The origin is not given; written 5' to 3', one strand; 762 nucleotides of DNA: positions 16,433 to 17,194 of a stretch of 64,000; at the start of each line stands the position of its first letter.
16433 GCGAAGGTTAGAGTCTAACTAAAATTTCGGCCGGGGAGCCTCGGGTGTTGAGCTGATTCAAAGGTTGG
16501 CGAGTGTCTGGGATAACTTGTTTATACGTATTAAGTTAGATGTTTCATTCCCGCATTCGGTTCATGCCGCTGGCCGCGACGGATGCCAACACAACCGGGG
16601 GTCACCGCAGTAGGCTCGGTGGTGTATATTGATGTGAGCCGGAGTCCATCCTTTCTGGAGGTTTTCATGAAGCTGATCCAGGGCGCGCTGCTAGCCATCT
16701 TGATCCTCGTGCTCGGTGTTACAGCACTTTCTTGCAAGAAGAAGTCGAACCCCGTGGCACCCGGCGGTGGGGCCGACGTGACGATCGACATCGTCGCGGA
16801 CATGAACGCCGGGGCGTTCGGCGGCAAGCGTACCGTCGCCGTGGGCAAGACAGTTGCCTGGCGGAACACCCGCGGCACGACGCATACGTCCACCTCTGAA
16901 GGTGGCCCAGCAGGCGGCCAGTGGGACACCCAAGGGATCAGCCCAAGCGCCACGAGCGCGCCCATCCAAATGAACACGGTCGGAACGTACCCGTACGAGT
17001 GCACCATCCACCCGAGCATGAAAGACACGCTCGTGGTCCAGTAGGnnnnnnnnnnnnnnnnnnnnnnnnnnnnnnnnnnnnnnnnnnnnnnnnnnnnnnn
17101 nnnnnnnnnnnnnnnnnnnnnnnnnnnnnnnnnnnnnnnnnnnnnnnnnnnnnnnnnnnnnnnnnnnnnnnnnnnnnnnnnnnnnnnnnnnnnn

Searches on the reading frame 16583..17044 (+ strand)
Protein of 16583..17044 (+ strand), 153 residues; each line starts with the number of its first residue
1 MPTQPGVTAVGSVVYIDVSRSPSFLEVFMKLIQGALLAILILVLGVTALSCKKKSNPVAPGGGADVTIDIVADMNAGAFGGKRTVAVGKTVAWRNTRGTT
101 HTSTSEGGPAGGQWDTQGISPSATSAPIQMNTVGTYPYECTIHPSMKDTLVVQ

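Call 11: search_protein_families(library=pfam, proteins=[window:16583-17044:+], max_evalue=0.001)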
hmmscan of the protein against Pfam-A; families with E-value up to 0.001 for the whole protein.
window:16583-17044:+ (153 aa): 0 families

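Call 68: search_protein_families(library=pfam, proteins=[window:16583-17044:+], max_evalue=0.01)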
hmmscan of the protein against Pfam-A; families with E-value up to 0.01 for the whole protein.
window:16583-17044:+ (153 aa): 0 families

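Call 72: search_protein_families(library=padloc, proteins=[window:16583-17044:+], max_evalue=0.01)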
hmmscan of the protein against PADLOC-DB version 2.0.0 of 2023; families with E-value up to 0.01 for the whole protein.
window:16583-17044:+ (153 aa): 0 families

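Call 73: search_protein_families(library=ncbifam, proteins=[window:16583-17044:+], max_evalue=0.001)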
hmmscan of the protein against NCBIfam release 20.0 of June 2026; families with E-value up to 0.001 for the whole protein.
window:16583-17044:+ (153 aa): 1 family
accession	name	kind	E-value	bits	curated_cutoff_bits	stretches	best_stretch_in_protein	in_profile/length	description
TIGR02657.1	amicyanin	equivalog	7.6e-08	32.6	110.2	1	84-152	14-82/83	amicyanin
